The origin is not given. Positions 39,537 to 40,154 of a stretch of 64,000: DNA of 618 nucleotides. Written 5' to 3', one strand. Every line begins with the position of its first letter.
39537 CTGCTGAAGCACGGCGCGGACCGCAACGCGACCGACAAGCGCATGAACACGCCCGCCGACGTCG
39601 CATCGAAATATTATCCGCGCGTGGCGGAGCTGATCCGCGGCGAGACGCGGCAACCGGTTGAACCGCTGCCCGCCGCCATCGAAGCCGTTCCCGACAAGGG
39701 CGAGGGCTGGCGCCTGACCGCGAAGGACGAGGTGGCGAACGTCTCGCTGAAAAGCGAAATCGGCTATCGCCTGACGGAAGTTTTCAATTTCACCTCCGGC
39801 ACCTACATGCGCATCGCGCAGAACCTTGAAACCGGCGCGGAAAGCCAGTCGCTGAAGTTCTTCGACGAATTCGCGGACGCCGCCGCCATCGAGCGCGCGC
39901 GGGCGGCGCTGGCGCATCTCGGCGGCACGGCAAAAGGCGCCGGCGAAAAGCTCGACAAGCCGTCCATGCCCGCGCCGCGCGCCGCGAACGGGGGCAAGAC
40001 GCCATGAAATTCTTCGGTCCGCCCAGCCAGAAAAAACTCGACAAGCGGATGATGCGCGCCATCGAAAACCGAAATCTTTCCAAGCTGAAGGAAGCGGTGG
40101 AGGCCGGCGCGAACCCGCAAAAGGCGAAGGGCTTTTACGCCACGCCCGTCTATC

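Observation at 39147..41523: Three translationally coupled ankyrin-repeat genes sharing an unrecognised ~90-aa C-terminal module, inserted in a catabolic cluster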

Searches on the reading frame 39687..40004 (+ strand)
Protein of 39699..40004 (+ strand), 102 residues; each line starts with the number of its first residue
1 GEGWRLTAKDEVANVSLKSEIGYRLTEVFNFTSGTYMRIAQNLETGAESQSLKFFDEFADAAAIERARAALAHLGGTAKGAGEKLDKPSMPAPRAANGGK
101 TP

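Call 7: search_protein_families(library=pfam, proteins=[window:39699-40004:+], max_evalue=10)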
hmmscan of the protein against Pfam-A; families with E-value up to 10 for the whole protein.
seq(102 aa): 1 family
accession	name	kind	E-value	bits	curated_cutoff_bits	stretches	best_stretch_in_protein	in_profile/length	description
PF20072.4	DUF6468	-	0.018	15.6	26.9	1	62-87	17-42/76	Domain of unknown function (DUF6468)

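Call 8: find_homologous_proteins(query=A2, max_evalue=0.001)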
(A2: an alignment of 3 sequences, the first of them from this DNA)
Query A2 (3 sequences) (102 aa, profile of the alignment): 7 proteins with E <= 0.001 among 521 candidates.
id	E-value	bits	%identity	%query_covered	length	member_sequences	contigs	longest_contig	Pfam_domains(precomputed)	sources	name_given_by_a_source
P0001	9.1e-34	133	66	94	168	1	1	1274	-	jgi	jgi:hypothetical protein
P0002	3.6e-31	125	66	91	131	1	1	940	-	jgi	jgi:hypothetical protein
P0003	1.3e-30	123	70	89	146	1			-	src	-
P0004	4.7e-28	115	61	98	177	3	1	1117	PF13606.13,PF13857.13,PF12796.14,PF00023.37,PF13637.13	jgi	jgi:hypothetical protein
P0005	4.3e-20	90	58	66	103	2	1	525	-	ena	-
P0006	3.0e-18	84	45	55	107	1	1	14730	-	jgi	jgi:hypothetical protein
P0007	2.9e-13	68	37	89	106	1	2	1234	-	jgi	jgi:hypothetical protein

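Call 13: find_encoding_contigs(protein=P0006, flank=10000, max_places=4)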
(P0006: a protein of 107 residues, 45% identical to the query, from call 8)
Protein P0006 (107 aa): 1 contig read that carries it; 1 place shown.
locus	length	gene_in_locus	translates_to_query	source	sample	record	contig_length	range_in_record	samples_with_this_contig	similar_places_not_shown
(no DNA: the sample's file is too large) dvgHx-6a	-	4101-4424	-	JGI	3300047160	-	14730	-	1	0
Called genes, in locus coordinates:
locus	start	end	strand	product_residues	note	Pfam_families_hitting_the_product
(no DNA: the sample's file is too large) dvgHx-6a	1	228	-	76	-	?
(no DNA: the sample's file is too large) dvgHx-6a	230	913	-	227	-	PF02798:GST_N, PF13409:GST_N_2, PF13417:GST_N_3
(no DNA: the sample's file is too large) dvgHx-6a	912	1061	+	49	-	-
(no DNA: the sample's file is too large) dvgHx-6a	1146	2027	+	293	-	PF13606:Ank_3 (faint), PF12796:Ank_2, PF13857:Ank_5 (weak), PF13637:Ank_4, PF13857:Ank_5 (weak), PF00023:Ank (weak)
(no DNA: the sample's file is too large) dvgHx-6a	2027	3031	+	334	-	PF13606:Ank_3 (faint), PF13857:Ank_5, PF12796:Ank_2, PF13637:Ank_4 (weak), PF13857:Ank_5, PF00023:Ank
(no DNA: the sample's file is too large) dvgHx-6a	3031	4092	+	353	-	-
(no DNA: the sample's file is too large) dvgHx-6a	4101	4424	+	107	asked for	-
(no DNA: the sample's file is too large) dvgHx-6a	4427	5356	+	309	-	PF13606:Ank_3 (faint), PF12796:Ank_2, PF13857:Ank_5, PF00023:Ank (weak), PF13637:Ank_4, PF13857:Ank_5 (weak), PF00023:Ank (weak)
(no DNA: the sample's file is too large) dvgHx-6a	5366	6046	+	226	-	PF12796:Ank_2, PF13637:Ank_4, PF13857:Ank_5 (faint), PF00023:Ank (faint), PF13606:Ank_3 (faint)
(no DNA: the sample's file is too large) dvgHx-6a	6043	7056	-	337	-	PF18288:FAA_hydro_N_2, PF01557:FAA_hydrolase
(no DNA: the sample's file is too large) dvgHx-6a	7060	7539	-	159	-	PF04480:DUF559, PF18741:MTES_1575 (weak)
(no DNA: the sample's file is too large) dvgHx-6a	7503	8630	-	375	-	PF20510:HgmA_N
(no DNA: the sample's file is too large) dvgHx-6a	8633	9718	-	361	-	PF14696:Glyoxalase_5, PF13669:Glyoxalase_4 (faint), PF00903:Glyoxalase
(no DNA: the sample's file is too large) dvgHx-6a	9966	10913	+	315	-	PF02219:MTHFR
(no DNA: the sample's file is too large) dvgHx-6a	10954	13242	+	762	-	PF08267:Meth_synt_1, PF01717:Meth_synt_2, PF08267:Meth_synt_1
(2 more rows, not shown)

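Call 14: find_related_loci(query=A3, collection=genome_contigs, flank=10000)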
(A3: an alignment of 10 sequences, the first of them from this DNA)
Query A3 (102 aa) in genome_contigs; peptide patterns used: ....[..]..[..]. (x = any residue, [..] = any of these).
24 stretches matched a pattern; 21 encode a relative of the query (tblastn E <= 1e-3); 20 distinct loci.
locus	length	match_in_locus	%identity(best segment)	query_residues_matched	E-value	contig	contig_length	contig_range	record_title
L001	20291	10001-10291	65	2-102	1e-40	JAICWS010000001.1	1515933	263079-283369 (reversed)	MAG: Alphaproteobacteria bacterium isolate LS_FP_2_bin.61 k141_1880192_length_1515933_cov_24.9696, whole genome shotgun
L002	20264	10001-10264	63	2-88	6e-31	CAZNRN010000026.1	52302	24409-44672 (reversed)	MAG TPA_asm: uncultured Micavibrio sp. isolate binchicken_co199_124 genome assembly, contig: NODE_704_length_52302_cov_7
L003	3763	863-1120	59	3-88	4e-30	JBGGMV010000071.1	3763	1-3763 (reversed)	MAG: Alphaproteobacteria bacterium isolate bin.025 k141_2469492, whole genome shotgun sequence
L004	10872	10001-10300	62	2-100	1e-36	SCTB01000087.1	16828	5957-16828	MAG: Alphaproteobacteria bacterium isolate FW300_bin.31 FW300_bin.31-76972, whole genome shotgun sequence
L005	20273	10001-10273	55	3-96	5e-28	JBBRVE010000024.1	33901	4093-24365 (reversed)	MAG: Bdellovibrionales bacterium isolate La3_metabat2.091 La3_metabat2.091_K_2338550_L_33901_cov_12.0000, whole genome s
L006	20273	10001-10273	55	3-96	8e-28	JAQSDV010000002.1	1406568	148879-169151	MAG: bacterium isolate D1-2020 MAG006 NODE_1_length_1406568_cov_28.438988, whole genome shotgun sequence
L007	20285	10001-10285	53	2-94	3e-27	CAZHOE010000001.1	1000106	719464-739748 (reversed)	MAG TPA_asm: uncultured Micavibrio sp. isolate SRP062349_co2_98 genome assembly, contig: NODE_3_length_1000106_cov_25.54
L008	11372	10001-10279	53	3-102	1e-26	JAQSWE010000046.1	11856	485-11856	MAG: Alphaproteobacteria bacterium isolate C_No_T20_C_bin.40 scaffold_4455, whole genome shotgun sequence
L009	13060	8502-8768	54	3-93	2e-26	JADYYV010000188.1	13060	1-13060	MAG: Alphaproteobacteria bacterium isolate SJ545 c_000001019314, whole genome shotgun sequence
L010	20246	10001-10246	59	3-84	4e-26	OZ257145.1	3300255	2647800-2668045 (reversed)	MAG: Alphaproteobacteria bacterium isolate 69972d1d-dbf9-468a-a7e1-338fb8fe1a5a genome assembly, chromosome: 1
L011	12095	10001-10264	52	2-93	7e-26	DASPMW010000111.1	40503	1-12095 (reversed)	MAG TPA_asm: Patescibacteria group bacterium isolate SMAG_U12103 k141_387998, whole genome shotgun sequence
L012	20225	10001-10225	69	4-78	3e-25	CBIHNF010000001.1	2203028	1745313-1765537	MAG TPA_asm: uncultured Alphaproteobacteria bacterium isolate SRR18156212_concoct_42 genome assembly, contig: ERZ2733687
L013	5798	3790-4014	69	4-78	5e-25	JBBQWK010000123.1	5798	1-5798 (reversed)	MAG: Alphaproteobacteria bacterium isolate Co_metawrap_2052 Cmw_2052_k141_28498994_length_5798_cov_8.0000, whole genome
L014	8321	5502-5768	53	2-87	3e-23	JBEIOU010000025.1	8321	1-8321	MAG: Micavibrio sp. isolate Sample-106-S6-bin-24 Sample_106_S6-bin_24-k141_1235256, whole genome shotgun sequence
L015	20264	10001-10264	48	4-88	7e-23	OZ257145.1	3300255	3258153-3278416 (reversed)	MAG: Alphaproteobacteria bacterium isolate 69972d1d-dbf9-468a-a7e1-338fb8fe1a5a genome assembly, chromosome: 1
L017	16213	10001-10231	51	2-78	2e-22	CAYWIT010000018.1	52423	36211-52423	MAG TPA_asm: uncultured Rhodospirillaceae bacterium isolate SRP263991_co5_116 genome assembly, contig: NODE_1373_length_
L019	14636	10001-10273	40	4-93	2e-15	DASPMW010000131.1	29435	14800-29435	MAG TPA_asm: Patescibacteria group bacterium isolate SMAG_U12103 k141_48476, whole genome shotgun sequence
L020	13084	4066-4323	37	1-101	1e-14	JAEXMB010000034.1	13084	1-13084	MAG: Proteobacteria bacterium isolate OH_HBlB_32 k127_1105490, whole genome shotgun sequence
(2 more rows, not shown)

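Call 19: search_protein_representatives(alignment_id=A2)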
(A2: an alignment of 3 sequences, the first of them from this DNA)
Query: 3 sequences, 102 profile positions. Proteins with E-value up to 0.001 (for the whole library): 556; up to 1e-10: 245; up to 1e-30: 7. The best 150 are listed.
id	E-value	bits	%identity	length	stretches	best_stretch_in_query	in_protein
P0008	3.5e-46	171.7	-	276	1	1-102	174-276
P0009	1.4e-38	147.2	-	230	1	1-95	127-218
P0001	2.9e-34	133.4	-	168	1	4-102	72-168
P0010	1.1e-33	131.5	-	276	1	3-97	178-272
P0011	8.8e-33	128.6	-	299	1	4-100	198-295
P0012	1.7e-32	127.7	-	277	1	3-97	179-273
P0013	5.3e-31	122.9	-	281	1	3-97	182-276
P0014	1.8e-28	114.8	-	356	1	4-98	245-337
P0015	3.1e-28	114.0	-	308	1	3-97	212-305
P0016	8.4e-28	112.6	-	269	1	3-89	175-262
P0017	3.4e-27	110.7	-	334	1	4-90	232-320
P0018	3.3e-26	107.5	-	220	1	4-92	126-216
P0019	4.8e-26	107.0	-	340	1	3-96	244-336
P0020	5.6e-26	106.8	-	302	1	2-86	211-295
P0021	1.6e-25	105.4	-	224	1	3-95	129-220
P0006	9.4e-19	83.6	-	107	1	3-80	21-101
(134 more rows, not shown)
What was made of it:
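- Checked: The module HMM finds 556 clusters at E<=1e-3 and 245 at E<=1e-10 among 1.84 billion representatives (call 19).
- Tried and rejected: The exhaustive representative search was the informative one (call 19).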

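Call 27: search_solved_structures(query=A5, max_evalue=10, show_alignments=2)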
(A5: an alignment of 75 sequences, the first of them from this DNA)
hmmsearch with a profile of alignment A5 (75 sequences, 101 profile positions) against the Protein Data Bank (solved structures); distinct sequences matched with E-value up to 10: 0.
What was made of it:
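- Tried and rejected: A profile search found 0 hits at E<=10 (call 27).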

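Call 35: predict_structure(alignment_id=A5)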
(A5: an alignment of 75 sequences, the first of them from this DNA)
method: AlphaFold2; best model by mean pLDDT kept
length: 106 residues; sequences in the alignment: 75
mean_pLDDT: 90.1   pTM: 0.74
mean pLDDT of the five models: 90.1, 89.7, 89.5, 89.2, 88.7
residues with pLDDT >= 90: 77; 70-90: 16; 50-70: 12; < 50: 1
segments of 3 or more residues with pLDDT < 50: none
pLDDT, mean of each block of 10 residues (from residue 1): 79 98 97 97 98 98 96 97 75 79 69
secondary structure, 60 per line:
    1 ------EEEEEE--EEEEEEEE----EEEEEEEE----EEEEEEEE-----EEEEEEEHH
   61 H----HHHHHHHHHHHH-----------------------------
elements in order: E7-12 E15-22 E27-34 E39-46 E52-58 H66-77
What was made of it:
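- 39702..39920 (+): Gene 1 C-terminal module core (aa 186-258): five antiparallel beta strands followed by one helix. AF2 module model has pLDDT 90 overall and about 97 in the core (call 35).
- On ANK/PRANC or ANK/F-box proteins (poxvirus, Orientia, Wolbachia): The predicted fold is five beta strands plus one helix (call 35).
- On Type IV secretion substrates with a bipartite C-terminal signal (BID domain plus basic tail): The beta-rich predicted fold (call 35) differs from BID, which I recall as helical.
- By my reasoning, a five-strand sheet with a single 12-residue helix probably needs further cover on one face (call 35).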

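Call 38: fold_search(model_id=the predicted structure, library=pdb)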
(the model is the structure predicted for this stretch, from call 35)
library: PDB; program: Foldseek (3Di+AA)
matches with E <= 10: 913; with E <= 0.001: 0
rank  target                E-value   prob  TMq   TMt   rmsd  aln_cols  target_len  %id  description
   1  6sy0_A                8.9e-02  0.89  0.33  0.27   9.2        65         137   12  Structure of the Plasmodium falciparum SIP2 DNA-binding AP2 tandem repeat in complex with two SPE2 half-sites (released 2020-10-07)
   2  1yqf_B                8.9e-02  0.25  0.22  0.15  11.4        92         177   15  Hypothetical protein from leishmania major unknown function sequence homologue to human p32 protein (released 2005-02-22)
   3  9s6c_B                1.1e-01  0.98  0.35  0.12   7.4        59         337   12  B12 Binding protein - BtuK1 (released 2025-09-17)
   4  9s6c_A                1.6e-01  0.96  0.35  0.12   7.4        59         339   12  B12 Binding protein - BtuK1 (released 2025-09-17)
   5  1yqf_E                1.6e-01  0.14  0.21  0.14  11.7        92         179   15  Hypothetical protein from leishmania major unknown function sequence homologue to human p32 protein (released 2005-02-22)
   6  9s6c_C                2.0e-01  0.95  0.35  0.12   7.4        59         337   12  B12 Binding protein - BtuK1 (released 2025-09-17)
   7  8e40_C                2.0e-01  0.69  0.36  0.27  10.0        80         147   21  Full-length APOBEC3G in complex with HIV-1 Vif, CBF-beta, and fork RNA (released 2023-01-11)
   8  3qnj_B                2.2e-01  0.60  0.28  0.15   6.9        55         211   16  Crystal structure of the substrate binding domain of E.coli DnaK in complex with the antimicrobial peptide oncocin (released 2011-03-23)
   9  6sy0_B                2.4e-01  0.69  0.33  0.27   9.9        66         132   12  Structure of the Plasmodium falciparum SIP2 DNA-binding AP2 tandem repeat in complex with two SPE2 half-sites (released 2020-10-07)
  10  3dpo_B                2.8e-01  0.54  0.28  0.15   6.9        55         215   16  Crystal structure of the substrate binding domain of E. coli DnaK in complex with a short pyrrhocoricin-derived inhibi (released 2009-03-10)
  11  1cb8_A                2.8e-01  0.35  0.25  0.05   7.9        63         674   13  CHONDROITINASE AC LYASE FROM FLAVOBACTERIUM HEPARINUM (released 1999-05-14)
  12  4r5g_B                3.0e-01  0.47  0.27  0.15   6.9        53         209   17  Crystal structure of the DnaK C-terminus with the inhibitor PET-16 (released 2014-09-10)
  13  2zgk                  3.0e-01  0.30  0.27  0.20   6.6        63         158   16  Crystal structure of wildtype AAL (released 2009-01-20)
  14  8cx0_C                3.4e-01  0.47  0.33  0.24   7.8        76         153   18  Cryo-EM structure of human APOBEC3G/HIV-1 Vif/CBFbeta/ELOB/ELOC monomeric complex (released 2023-02-15)
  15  2vt8_A                3.6e-01  0.57  0.33  0.26   4.4        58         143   14  Structure of a conserved dimerisation domain within Fbox7 and PI31 (released 2008-05-20)
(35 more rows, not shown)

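Call 45: search_protein_families(library=pfam, proteins=[L015:5245-6021:+, L015:6484-7143:+, L015:7140-7715:-, L015:7719-9125:-, L015:10658-11107:+, L015:11087-13246:-, L017:6983-7669:-, L017:7730-8977:-, L017:10355-10861:-, L017:10884-11513:+], max_evalue=0.001)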
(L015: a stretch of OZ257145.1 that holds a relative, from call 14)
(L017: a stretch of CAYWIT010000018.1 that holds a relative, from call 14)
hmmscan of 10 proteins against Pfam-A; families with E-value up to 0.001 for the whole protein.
L015:5245-6021:+ (258 aa): 0 families

L015:6484-7143:+ (219 aa): 0 families

L015:7140-7715:- (191 aa): 0 families

L015:7719-9125:- (468 aa): 4 families
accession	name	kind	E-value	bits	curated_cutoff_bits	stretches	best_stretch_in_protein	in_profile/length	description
PF02771.21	Acyl-CoA_dh_N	-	1.5e-36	125.6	22.9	1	96-207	1-113/113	Acyl-CoA dehydrogenase, N-terminal domain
PF00441.29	Acyl-CoA_dh_1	-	2e-28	99.8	22.4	1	315-461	3-149/150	Acyl-CoA dehydrogenase, C-terminal domain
PF02770.24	Acyl-CoA_dh_M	-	1.6e-23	83.1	33.3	1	211-302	1-97/97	Acyl-CoA dehydrogenase, middle domain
PF08028.16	Acyl-CoA_dh_2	-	4e-05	24.4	22.7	1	329-449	2-132/134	Acyl-CoA dehydrogenase, C-terminal domain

L015:10658-11107:+ (149 aa): 1 family
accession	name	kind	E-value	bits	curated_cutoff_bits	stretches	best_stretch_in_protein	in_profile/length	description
PF02502.23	LacAB_rpiB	-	3.8e-57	192.6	24.7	1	7-144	1-138/138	Ribose/Galactose Isomerase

L015:11087-13246:- (719 aa): 0 families

L017:6983-7669:- (228 aa): 1 family
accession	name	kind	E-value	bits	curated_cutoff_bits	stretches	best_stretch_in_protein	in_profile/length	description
PF00849.27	PseudoU_synth_2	-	1.4e-28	100.4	26.8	1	32-179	1-151/152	RNA pseudouridylate synthase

L017:7730-8977:- (415 aa): 4 families
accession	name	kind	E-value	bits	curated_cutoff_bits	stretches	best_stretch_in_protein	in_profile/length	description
PF02771.21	Acyl-CoA_dh_N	-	1.6e-38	132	22.9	1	38-149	1-113/113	Acyl-CoA dehydrogenase, N-terminal domain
PF00441.29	Acyl-CoA_dh_1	-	6.7e-27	94.9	22.4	1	263-409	3-149/150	Acyl-CoA dehydrogenase, C-terminal domain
PF02770.24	Acyl-CoA_dh_M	-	2.6e-23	82.4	33.3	1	153-250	1-97/97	Acyl-CoA dehydrogenase, middle domain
PF08028.16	Acyl-CoA_dh_2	-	4.3e-05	24.2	22.7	1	277-397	2-132/134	Acyl-CoA dehydrogenase, C-terminal domain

L017:10355-10861:- (168 aa): 1 family
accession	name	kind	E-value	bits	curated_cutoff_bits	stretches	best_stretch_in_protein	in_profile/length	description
PF03350.21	UPF0114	-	3.4e-37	127.7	23.1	1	12-128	1-117/117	Uncharacterized protein family, UPF0114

L017:10884-11513:+ (209 aa): 1 family
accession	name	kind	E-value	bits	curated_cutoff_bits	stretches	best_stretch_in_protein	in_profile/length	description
PF02502.23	LacAB_rpiB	-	6.4e-54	182.1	24.7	1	64-201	1-138/138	Ribose/Galactose Isomerase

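Call 46: search_protein_families(library=pfam, proteins=[L019:5320-6603:+, L019:6675-8642:+, L019:8649-9341:+, L019:11322-12602:-, L019:12933-14318:+, L020:9-1556:+, L020:4444-5850:+, L020:5907-6749:+, L020:6761-7528:+, L020:7525-8139:-], max_evalue=0.001)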
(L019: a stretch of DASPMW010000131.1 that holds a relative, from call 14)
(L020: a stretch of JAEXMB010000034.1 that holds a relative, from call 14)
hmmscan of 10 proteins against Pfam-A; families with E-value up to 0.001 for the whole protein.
L019:5320-6603:+ (427 aa): 1 family
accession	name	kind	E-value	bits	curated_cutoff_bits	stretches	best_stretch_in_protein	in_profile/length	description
PF01171.26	ATP_bind_3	-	5.7e-50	170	27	1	24-201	2-180/182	PP-loop family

L019:6675-8642:+ (655 aa): 8 families
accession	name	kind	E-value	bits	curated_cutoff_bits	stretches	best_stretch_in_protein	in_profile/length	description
PF01434.24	Peptidase_M41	-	2.8e-70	236.5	29.9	1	422-611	2-190/191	Peptidase family M41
PF00004.35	AAA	-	8.4e-47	159.3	21.2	1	208-340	1-130/131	ATPase family associated with various cellular activities (AAA)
PF17862.7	AAA_lid_3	-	5.2e-14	51.9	27.2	1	363-406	1-44/45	AAA+ lid domain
PF06480.20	FtsH_ext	-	1.7e-13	51.1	25.5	1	23-99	1-89/103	FtsH Extracellular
PF07728.20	AAA_5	-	4.6e-06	27.1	22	1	207-328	1-136/139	AAA domain (dynein-related subfamily)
PF06068.19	TIP49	-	1.4e-05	24.9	23.8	1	197-241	45-88/347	TIP49 P-loop domain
PF05496.18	RuvB_N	-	1.9e-05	24.9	27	0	203-240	31-68/159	Holliday junction DNA helicase RuvB P-loop domain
PF13191.12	AAA_16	-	0.00032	21.7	32.6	0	198-228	17-47/167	AAA ATPase domain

L019:8649-9341:+ (230 aa): 1 family
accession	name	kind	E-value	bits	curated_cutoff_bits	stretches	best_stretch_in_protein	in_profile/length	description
PF08713.17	DNA_alkylation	-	2.2e-59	201.2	21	1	7-216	2-213/213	DNA alkylation repair enzyme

L019:11322-12602:- (426 aa): 0 families

L019:12933-14318:+ (461 aa): 4 families
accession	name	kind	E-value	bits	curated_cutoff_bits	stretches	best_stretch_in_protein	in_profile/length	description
PF02878.22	PGM_PMM_I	-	1.3e-45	154.9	22.5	1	12-144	1-133/138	Phosphoglucomutase/phosphomannomutase, alpha/beta/alpha domain I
PF02880.22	PGM_PMM_III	-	2.7e-36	124.6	20.7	1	269-375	1-108/115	Phosphoglucomutase/phosphomannomutase, alpha/beta/alpha domain III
PF02879.22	PGM_PMM_II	-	2.4e-19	70.2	29.3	1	168-265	2-103/103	Phosphoglucomutase/phosphomannomutase, alpha/beta/alpha domain II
PF00408.26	PGM_PMM_IV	-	2.3e-14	53.7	23.1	1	385-449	1-65/68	Phosphoglucomutase/phosphomannomutase, C-terminal domain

L020:9-1556:+ (515 aa): 8 families
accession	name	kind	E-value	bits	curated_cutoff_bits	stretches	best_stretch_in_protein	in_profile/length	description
PF01434.24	Peptidase_M41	-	1.4e-73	247.3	29.9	1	281-472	1-191/191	Peptidase family M41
PF00004.35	AAA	-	3.3e-47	160.7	21.2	1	68-200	1-130/131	ATPase family associated with various cellular activities (AAA)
PF17862.7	AAA_lid_3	-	1.4e-15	56.9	27.2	1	223-267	1-45/45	AAA+ lid domain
PF07728.20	AAA_5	-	7.7e-07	29.6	22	1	67-189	1-137/139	AAA domain (dynein-related subfamily)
PF06068.19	TIP49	-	0.00013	21.8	23.8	1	58-101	46-88/347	TIP49 P-loop domain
PF13671.12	AAA_33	-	0.00016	22.4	27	0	68-111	2-43/143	AAA domain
PF13401.12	AAA_22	-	0.00048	20.9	27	0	68-113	8-50/130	AAA domain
PF05496.18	RuvB_N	-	0.00096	19.4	27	0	66-100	34-68/159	Holliday junction DNA helicase RuvB P-loop domain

L020:4444-5850:+ (468 aa): 4 families
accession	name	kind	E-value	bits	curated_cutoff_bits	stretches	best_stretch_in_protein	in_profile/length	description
PF02878.22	PGM_PMM_I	-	7.7e-43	145.9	22.5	1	4-139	1-133/138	Phosphoglucomutase/phosphomannomutase, alpha/beta/alpha domain I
PF02880.22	PGM_PMM_III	-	4.1e-33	114.4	20.7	1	264-364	1-102/115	Phosphoglucomutase/phosphomannomutase, alpha/beta/alpha domain III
PF02879.22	PGM_PMM_II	-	2.5e-19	70.2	29.3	1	163-259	2-102/103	Phosphoglucomutase/phosphomannomutase, alpha/beta/alpha domain II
PF00408.26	PGM_PMM_IV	-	2.3e-16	60.1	23.1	1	397-459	3-66/68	Phosphoglucomutase/phosphomannomutase, C-terminal domain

L020:5907-6749:+ (280 aa): 2 families
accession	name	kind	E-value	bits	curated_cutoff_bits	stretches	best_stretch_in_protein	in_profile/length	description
PF08543.17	Phos_pyr_kin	-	4.6e-53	180.5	27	1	12-257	1-245/246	Phosphomethylpyrimidine kinase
PF00294.29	PfkB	-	0.00066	19.5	25.8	1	80-178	139-228/302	pfkB family carbohydrate kinase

L020:6761-7528:+ (255 aa): 2 families
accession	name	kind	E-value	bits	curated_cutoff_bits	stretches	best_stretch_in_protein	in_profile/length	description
PF20143.4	NAD_kinase_C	-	3.9e-12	46.4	23.7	1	114-214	2-99/126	ATP-NAD kinase C-terminal domain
PF01513.26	NAD_kinase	-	1.2e-08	35.8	25.5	1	32-73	70-111/130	ATP-NAD kinase N-terminal domain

L020:7525-8139:- (204 aa): 1 family
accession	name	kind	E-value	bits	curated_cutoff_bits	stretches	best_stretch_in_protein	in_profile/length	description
PF01227.27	GTP_cyclohydroI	-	5.4e-67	225.1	27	1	14-192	2-175/179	GTP cyclohydrolase I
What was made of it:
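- Family members also sit between an acyl-CoA dehydrogenase and rpiB (L015, L017) and between ftsH and glmM (L019, L020) (calls 45, 46). Family members also occur at two unrelated housekeeping sites (calls 45, 46).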
